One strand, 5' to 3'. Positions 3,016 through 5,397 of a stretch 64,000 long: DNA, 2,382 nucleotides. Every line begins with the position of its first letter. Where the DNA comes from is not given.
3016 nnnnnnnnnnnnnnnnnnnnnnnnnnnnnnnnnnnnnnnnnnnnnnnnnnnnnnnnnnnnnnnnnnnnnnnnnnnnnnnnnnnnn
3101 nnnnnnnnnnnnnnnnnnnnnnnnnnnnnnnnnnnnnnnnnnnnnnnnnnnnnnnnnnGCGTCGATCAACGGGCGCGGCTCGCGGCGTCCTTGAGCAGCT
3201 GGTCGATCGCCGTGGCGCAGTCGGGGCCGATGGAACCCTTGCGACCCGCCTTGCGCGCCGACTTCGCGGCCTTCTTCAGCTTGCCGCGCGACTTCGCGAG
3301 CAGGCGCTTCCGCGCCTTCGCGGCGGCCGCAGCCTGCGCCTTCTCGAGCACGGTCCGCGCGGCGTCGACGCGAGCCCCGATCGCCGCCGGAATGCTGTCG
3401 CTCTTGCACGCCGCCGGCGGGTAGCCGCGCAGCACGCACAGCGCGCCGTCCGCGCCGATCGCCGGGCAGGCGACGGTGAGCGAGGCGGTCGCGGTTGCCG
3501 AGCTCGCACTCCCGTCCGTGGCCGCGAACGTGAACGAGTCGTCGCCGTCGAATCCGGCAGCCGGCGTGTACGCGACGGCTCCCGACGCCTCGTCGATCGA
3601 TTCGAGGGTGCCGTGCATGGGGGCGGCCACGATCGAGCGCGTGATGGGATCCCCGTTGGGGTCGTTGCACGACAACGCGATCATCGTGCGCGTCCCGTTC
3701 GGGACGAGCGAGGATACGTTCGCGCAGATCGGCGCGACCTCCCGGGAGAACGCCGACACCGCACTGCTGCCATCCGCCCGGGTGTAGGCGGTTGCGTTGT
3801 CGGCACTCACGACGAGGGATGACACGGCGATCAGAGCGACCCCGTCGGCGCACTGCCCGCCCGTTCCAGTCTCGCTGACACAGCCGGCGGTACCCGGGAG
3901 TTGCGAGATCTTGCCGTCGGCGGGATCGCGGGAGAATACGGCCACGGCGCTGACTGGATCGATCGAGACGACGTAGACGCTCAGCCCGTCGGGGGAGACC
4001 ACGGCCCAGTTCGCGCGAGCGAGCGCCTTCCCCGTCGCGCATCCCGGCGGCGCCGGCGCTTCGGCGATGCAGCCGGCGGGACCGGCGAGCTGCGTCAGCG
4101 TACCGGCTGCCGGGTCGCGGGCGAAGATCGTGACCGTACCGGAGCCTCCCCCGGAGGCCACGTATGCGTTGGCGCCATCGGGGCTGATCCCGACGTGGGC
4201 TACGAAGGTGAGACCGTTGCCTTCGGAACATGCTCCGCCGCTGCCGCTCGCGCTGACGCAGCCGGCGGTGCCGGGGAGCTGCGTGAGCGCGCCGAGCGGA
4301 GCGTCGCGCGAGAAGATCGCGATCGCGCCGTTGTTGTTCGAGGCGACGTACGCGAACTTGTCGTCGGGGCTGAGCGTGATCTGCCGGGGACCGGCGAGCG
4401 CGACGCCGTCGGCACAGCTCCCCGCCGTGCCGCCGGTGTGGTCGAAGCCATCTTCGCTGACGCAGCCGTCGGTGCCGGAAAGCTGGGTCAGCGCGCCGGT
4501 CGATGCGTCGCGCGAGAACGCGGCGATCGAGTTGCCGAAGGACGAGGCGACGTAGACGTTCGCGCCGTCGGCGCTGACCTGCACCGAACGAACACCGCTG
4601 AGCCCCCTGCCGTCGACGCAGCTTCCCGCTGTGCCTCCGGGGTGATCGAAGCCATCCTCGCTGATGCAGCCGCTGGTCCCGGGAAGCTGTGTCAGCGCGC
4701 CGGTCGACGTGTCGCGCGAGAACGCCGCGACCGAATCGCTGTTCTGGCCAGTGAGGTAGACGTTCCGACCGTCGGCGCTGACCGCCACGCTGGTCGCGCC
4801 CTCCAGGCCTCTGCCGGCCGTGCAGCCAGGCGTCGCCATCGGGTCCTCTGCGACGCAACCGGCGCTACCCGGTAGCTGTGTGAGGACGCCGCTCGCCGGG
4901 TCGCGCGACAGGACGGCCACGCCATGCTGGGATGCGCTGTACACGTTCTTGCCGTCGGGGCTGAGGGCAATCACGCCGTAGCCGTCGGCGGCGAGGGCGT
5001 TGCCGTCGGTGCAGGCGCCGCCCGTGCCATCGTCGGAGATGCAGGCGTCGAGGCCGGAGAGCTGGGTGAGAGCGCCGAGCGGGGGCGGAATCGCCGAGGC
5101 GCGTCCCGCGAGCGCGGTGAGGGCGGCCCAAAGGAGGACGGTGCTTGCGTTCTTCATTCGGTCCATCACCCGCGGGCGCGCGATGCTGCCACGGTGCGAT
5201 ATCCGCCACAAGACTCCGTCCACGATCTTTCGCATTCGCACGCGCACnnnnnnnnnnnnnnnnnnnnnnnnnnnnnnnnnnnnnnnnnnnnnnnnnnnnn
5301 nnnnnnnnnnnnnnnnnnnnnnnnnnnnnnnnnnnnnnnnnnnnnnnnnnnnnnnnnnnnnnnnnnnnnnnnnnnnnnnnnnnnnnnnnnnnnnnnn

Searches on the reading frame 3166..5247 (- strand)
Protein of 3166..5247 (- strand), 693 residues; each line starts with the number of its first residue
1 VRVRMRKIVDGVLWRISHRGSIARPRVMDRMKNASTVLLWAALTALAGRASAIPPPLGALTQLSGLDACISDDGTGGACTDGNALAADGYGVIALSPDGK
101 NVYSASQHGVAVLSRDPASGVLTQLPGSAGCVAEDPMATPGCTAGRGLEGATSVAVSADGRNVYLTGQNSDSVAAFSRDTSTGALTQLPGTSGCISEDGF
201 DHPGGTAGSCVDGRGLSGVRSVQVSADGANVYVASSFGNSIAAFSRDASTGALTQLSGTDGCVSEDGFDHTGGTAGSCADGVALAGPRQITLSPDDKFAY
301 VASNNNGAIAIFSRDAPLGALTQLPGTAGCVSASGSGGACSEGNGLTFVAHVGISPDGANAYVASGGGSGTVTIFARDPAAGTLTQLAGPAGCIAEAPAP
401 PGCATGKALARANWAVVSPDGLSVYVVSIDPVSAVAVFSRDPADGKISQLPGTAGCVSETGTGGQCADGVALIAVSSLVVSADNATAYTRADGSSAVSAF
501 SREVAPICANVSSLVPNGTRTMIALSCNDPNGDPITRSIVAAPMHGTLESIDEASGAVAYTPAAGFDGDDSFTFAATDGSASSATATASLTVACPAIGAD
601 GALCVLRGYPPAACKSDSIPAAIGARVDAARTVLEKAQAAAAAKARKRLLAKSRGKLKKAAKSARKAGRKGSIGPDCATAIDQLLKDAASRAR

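Call 18: search_protein_families(library=pfam, proteins=[window:3166-5247:-], max_evalue=10)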
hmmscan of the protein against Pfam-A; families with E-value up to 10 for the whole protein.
window:3166-5247:- (693 aa): 9 families
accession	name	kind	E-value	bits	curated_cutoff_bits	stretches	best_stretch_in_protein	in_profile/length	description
PF10282.15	Lactonase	-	1e-21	78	21.7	4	285-386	191-282/344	Lactonase, 7-bladed beta-propeller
PF17963.7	Big_9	-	5.9e-13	49.9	23.6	1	505-591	3-89/89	Bacterial Ig domain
PF17892.7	Cadherin_5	-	9.1e-10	38.7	26.5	1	527-593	33-98/98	Cadherin-like domain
PF08450.18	SGL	-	2.5e-06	27.7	26.3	2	222-255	139-172/246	SMP-30/Gluconolactonase/LRE-like region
PF00400.38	WD40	-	0.007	17.3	27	0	349-374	8-37/39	WD domain, G-beta repeat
PF01731.26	Arylesterase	-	0.011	16.4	21.3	0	286-308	55-77/86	Arylesterase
PF07676.18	PD40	-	0.011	16.1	20.9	0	94-103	15-24/38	WD40-like Beta Propeller Repeat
PF17513.7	DUF5441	-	0.22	11.7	27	1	236-293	74-130/189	Family of unknown function (DUF5441)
PF17803.7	Cadherin_4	-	1.6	9.7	25.1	1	505-550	13-63/71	Bacterial cadherin-like domain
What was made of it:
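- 3166..5247 (-): Paralogous gene with the same kind of seven-blade Cys-loop propeller, followed by Big_9/Cadherin_5 and a Lys-rich helical tail. It has no CTD. PF10282 E 1e-21 and Big_9 E 5.9e-13 (call 18).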
